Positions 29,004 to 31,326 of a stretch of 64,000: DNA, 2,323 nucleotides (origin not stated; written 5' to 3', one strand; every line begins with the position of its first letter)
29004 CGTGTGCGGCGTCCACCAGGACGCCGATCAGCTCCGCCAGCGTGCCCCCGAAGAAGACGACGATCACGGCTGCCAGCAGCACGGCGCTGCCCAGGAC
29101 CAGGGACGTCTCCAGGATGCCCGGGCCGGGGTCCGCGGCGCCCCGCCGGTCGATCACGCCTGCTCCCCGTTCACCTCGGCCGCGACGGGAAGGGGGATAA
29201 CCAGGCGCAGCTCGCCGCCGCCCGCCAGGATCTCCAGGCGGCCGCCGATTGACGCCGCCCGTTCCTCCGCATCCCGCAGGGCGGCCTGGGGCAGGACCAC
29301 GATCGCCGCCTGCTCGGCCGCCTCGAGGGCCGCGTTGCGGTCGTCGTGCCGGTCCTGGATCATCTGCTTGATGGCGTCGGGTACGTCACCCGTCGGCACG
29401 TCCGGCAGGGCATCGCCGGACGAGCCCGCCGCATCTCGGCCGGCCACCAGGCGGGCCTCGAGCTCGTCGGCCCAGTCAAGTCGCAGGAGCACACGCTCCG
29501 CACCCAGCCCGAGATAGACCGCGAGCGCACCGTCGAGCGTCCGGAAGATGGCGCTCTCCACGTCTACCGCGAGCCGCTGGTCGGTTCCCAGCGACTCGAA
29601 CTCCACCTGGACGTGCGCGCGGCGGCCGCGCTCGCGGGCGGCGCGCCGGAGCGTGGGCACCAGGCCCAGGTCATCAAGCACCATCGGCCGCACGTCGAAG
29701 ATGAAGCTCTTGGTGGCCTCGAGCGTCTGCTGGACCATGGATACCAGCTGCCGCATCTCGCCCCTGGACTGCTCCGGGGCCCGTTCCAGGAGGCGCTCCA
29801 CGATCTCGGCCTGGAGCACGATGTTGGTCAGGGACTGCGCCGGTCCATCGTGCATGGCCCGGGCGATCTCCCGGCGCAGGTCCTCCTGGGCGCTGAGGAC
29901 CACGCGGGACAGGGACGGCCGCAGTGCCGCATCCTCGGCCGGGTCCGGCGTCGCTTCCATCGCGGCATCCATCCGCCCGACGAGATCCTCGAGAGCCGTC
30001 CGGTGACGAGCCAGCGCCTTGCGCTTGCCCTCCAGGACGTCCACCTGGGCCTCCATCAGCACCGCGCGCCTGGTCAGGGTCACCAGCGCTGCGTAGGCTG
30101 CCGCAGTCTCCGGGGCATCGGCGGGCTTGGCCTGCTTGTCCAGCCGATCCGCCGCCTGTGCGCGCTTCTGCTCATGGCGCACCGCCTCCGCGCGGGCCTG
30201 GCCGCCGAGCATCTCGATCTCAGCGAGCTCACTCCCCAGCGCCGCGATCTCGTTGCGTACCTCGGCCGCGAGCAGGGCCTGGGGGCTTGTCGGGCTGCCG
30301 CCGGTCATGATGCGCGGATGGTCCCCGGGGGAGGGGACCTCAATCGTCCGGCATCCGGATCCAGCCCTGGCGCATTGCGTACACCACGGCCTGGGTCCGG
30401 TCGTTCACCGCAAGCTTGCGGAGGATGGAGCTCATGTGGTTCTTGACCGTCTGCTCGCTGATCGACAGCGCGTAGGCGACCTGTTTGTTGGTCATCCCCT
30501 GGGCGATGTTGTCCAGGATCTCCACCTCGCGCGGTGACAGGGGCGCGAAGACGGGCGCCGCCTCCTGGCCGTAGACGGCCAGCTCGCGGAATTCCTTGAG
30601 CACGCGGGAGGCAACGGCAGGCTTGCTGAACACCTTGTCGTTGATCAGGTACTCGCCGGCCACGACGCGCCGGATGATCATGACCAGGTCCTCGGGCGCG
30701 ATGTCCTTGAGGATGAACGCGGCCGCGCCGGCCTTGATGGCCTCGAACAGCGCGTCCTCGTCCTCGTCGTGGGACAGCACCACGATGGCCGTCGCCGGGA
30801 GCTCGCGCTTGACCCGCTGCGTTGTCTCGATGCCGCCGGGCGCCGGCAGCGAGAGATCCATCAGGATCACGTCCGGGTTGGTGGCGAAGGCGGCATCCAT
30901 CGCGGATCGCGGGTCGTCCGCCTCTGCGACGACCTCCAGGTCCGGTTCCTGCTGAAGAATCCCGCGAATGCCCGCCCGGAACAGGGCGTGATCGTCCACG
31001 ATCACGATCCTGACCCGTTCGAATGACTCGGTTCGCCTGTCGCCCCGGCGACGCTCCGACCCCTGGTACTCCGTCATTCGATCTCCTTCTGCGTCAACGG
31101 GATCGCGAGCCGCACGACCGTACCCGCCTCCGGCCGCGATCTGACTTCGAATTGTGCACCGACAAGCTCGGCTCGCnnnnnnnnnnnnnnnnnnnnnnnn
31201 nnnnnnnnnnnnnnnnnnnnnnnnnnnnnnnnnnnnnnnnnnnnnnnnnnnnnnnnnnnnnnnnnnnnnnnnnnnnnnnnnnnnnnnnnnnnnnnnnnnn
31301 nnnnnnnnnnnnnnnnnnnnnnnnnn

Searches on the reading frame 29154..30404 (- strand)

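Call 51: search_protein_families(library=pfam, proteins=[window:29154-30404:-], max_evalue=0.001)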
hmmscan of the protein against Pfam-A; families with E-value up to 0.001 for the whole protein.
window:29154-30404:- (416 aa): 1 family
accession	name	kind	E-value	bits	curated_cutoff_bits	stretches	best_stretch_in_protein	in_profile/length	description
PF07730.19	HisKA_3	-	1.8e-13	51.3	24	1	177-243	2-68/68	Histidine kinase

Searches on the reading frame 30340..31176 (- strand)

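Call 51: search_protein_families(library=pfam, proteins=[window:30340-31176:-], max_evalue=0.001)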
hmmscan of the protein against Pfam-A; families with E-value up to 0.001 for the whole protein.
window:30340-31176:- (278 aa): 3 families
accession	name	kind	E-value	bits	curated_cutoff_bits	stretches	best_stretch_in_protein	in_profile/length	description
PF00072.30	Response_reg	-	1.6e-24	86.6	30.2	1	57-168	1-110/111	Response regulator receiver domain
PF00196.25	GerE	-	1.9e-22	79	23.5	1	212-267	2-57/57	Bacterial regulatory proteins, luxR family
PF04545.22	Sigma70_r4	-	0.00098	19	24.1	0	213-255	5-48/50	Sigma-70, region 4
